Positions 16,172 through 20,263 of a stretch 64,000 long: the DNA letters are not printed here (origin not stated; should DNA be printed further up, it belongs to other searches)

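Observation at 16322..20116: Giant secreted protein combining a zinc-phospholipase-C-like domain, a lamin-tail domain and a pectate-lyase-like beta-helix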

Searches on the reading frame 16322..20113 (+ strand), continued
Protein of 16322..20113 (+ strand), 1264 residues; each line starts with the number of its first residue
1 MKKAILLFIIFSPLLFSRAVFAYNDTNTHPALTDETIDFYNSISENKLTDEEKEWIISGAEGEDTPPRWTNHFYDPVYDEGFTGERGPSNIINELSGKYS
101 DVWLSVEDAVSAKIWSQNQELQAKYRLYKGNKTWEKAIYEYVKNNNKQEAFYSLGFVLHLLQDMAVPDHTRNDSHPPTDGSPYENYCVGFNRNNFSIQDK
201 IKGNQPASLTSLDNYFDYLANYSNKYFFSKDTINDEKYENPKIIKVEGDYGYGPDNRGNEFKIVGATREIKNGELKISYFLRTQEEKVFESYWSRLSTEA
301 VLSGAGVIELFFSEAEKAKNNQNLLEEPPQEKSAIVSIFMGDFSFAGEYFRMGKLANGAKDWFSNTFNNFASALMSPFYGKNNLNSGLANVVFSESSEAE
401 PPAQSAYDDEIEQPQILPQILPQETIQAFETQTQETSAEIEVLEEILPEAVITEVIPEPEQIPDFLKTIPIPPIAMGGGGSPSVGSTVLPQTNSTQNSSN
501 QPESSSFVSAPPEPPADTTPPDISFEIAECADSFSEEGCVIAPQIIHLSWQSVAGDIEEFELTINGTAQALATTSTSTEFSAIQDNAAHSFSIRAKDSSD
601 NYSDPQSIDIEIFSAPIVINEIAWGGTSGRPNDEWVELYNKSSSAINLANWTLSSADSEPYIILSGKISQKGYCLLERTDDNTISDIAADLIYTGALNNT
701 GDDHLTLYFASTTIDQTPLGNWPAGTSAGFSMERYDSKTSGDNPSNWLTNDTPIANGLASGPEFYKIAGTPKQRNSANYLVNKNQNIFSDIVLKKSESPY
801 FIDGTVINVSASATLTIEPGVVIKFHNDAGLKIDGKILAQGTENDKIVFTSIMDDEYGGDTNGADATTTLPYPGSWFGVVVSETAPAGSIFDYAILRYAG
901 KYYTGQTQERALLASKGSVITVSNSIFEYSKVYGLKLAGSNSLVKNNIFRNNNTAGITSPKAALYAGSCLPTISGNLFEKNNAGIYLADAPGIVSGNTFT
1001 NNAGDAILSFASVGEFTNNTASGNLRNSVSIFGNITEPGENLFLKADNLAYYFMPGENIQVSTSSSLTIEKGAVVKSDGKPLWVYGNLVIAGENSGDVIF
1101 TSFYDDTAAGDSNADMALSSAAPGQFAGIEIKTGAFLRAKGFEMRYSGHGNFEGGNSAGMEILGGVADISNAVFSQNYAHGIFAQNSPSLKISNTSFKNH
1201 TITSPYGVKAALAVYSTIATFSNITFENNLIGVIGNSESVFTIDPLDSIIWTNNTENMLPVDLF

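Call 13: search_protein_families(library=pfam, proteins=[P0003, P0008, P0015, P0017, P0026, P0099, P0118], max_evalue=0.01)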
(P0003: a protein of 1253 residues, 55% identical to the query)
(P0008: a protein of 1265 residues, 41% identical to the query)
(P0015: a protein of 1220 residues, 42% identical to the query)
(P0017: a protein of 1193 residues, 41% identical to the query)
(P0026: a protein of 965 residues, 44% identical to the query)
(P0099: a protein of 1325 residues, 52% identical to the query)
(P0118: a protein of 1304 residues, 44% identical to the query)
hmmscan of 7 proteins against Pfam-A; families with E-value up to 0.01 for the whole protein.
P0003 (1253 aa): 3 families
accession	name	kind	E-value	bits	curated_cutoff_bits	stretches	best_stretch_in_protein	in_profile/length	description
PF13229.12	Beta_helix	-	2.6e-11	43.9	25.9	2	904-1027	25-147/158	Right handed beta helix region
PF00932.25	LTD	-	1e-08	36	34.3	1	599-709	7-104/109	Lamin Tail Domain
PF00882.24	Zn_dep_PLPC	-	3.5e-05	24.3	26.8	1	30-178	1-98/167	Zinc dependent phospholipase C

P0008 (1265 aa): 2 families
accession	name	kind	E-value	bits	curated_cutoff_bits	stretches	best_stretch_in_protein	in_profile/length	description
PF00932.25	LTD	-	2e-11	44.7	34.3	1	632-721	7-97/109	Lamin Tail Domain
PF00882.24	Zn_dep_PLPC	-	2.7e-06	27.9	26.8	1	31-178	2-98/167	Zinc dependent phospholipase C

P0015 (1220 aa): 3 families
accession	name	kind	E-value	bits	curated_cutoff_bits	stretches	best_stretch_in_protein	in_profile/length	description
PF00932.25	LTD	-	1.5e-10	41.8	34.3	1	595-688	6-101/109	Lamin Tail Domain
PF00882.24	Zn_dep_PLPC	-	5e-08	33.5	26.8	1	58-175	22-98/167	Zinc dependent phospholipase C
PF13229.12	Beta_helix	-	1.8e-05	24.8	25.9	1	875-999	4-126/158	Right handed beta helix region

P0017 (1193 aa): 2 families
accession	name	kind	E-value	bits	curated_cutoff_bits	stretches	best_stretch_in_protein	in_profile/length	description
PF00932.25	LTD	-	8.7e-13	49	34.3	1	607-700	7-101/109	Lamin Tail Domain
PF00882.24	Zn_dep_PLPC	-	4e-06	27.3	26.8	1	28-182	1-108/167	Zinc dependent phospholipase C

P0026 (965 aa): 1 family
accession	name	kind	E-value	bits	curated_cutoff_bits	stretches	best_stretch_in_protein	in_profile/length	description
PF00882.24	Zn_dep_PLPC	-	1.2e-05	25.7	26.8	1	51-180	23-110/167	Zinc dependent phospholipase C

P0099 (1325 aa): 5 families
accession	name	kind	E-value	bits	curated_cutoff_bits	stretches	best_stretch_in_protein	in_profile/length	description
PF16403.11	Bact_surface_Ig-like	-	6e-16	58.7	27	1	530-602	1-71/71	Bacterial surface protein, Ig-like domain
PF16410.10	DUF5018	-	8.9e-14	51.5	38.2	1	1113-1200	131-215/352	Domain of unknown function (DUF5018)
PF00882.24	Zn_dep_PLPC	-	8.7e-06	26.2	26.8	1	29-192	1-116/167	Zinc dependent phospholipase C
PF22243.2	DUF5018-rel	-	0.0022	18.6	28.1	1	1154-1196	67-114/115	DUF5018-related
PF13860.13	FlgD_ig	-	0.0053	17.1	27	0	1235-1302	11-75/79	FlgD Ig-like domain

P0118 (1304 aa): 3 families
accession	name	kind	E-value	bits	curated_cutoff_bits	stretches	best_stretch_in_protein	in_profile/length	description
PF00932.25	LTD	-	1.1e-38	132.4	34.3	3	682-798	1-108/109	Lamin Tail Domain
PF00041.27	fn3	-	2.4e-05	24.9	25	1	1019-1103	2-79/84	Fibronectin type III domain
PF00882.24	Zn_dep_PLPC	-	2.9e-05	24.5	26.8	1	33-180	2-98/167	Zinc dependent phospholipase C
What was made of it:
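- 16388..17272 (+): Zinc-metallophospholipase-C-fold domain, aa 23-317. Putative trinuclear-Zn ligands are Tyr23 (main chain), His29, Asp64, His72, His159, Asp163, His169, Glu184 and probably His175. Further invariant residues are Arg68, Asp75, Arg171 and Asp173. Compared with known PLCs it carries an extra beta-hairpin sheet and a 40-residue C-terminal helix. Homologues reach the PF00882 gathering score (call 13).
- On Bacterial zinc-metallophospholipase C (Pfam PF00882 Zn_dep_PLPC): Homologues P0008, P0015 and P0017 reach 27.9, 33.5 and 27.3 bits, while P0003, P0026, P0099 and P0118 fall just below (call 13).
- Homologues pass the PF00882 gathering score from profile position 1 (call 13).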

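Call 26: find_encoding_contigs(protein=P0001, flank=10000, max_places=3)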
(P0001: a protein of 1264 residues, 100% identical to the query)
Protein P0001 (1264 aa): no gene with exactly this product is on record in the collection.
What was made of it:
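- Tried and rejected: The collection used by find_encoding_contigs does not hold it (call 26).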

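Call 27: find_encoding_contigs(protein=P0005, flank=8000, max_places=2)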
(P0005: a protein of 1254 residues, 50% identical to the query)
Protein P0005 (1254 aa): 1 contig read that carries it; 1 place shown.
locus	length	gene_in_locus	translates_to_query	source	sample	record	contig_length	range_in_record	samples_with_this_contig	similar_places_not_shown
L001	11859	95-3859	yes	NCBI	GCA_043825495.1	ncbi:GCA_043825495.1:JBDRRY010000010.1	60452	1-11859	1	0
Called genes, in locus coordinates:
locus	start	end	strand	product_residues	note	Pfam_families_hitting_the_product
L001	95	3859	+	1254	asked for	PF00932:LTD (weak), PF28492:Beta_helix_4 (faint), PF05048:NosD (faint), PF13229:Beta_helix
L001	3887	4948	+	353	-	PF05496:RuvB_N, PF13177:DNA_pol3_delta2, PF00004:AAA, PF07728:AAA_5 (faint), PF13401:AAA_22 (faint), PF13177:DNA_pol3_delta2, PF22608:DNAX_ATPase_lid, PF12169:DNA_pol3_gamma3 (weak)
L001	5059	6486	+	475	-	PF06123:CreD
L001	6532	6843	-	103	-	PF03819:MazG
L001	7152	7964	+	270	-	PF04909:Amidohydro_2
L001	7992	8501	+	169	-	PF00041:fn3, PF16656:Pur_ac_phosph_N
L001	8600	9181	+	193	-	PF02517:Rce1-like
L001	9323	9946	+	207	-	-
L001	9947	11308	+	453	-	PF01144:CoA_trans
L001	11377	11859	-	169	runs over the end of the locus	-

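Call 28: find_encoding_contigs(protein=P0058, flank=8000, max_places=2)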
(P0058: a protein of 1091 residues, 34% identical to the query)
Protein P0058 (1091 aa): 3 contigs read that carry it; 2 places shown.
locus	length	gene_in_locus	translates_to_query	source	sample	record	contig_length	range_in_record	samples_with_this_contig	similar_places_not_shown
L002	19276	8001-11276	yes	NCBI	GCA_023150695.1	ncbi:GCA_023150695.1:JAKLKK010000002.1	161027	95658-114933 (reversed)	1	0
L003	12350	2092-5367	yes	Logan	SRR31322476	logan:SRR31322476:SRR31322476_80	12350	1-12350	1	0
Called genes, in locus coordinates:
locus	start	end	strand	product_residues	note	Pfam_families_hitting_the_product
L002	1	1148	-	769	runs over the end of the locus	PF17854:FtsK_alpha, PF01580:FtsK_SpoIIIE, PF09397:FtsK_gamma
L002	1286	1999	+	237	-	-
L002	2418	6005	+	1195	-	PF01471:PG_binding_1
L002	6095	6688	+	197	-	PF07719:TPR_2 (faint), PF13428:TPR_14 (faint)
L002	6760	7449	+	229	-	PF01797:Y1_Tnp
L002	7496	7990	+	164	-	-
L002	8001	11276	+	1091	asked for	PF00932:LTD (weak), PF05048:NosD (weak), PF13229:Beta_helix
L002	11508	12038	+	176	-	PF00466:Ribosomal_L10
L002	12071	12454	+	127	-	PF16320:Ribosomal_L12_N, PF00542:Ribosomal_L12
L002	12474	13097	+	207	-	-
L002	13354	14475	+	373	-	PF13651:EcoRI_methylase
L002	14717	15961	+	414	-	PF10592:AIPR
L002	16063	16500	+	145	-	-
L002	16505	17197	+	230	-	-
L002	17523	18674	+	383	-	PF02661:Fic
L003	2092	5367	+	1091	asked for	PF00932:LTD (weak), PF05048:NosD (weak), PF13229:Beta_helix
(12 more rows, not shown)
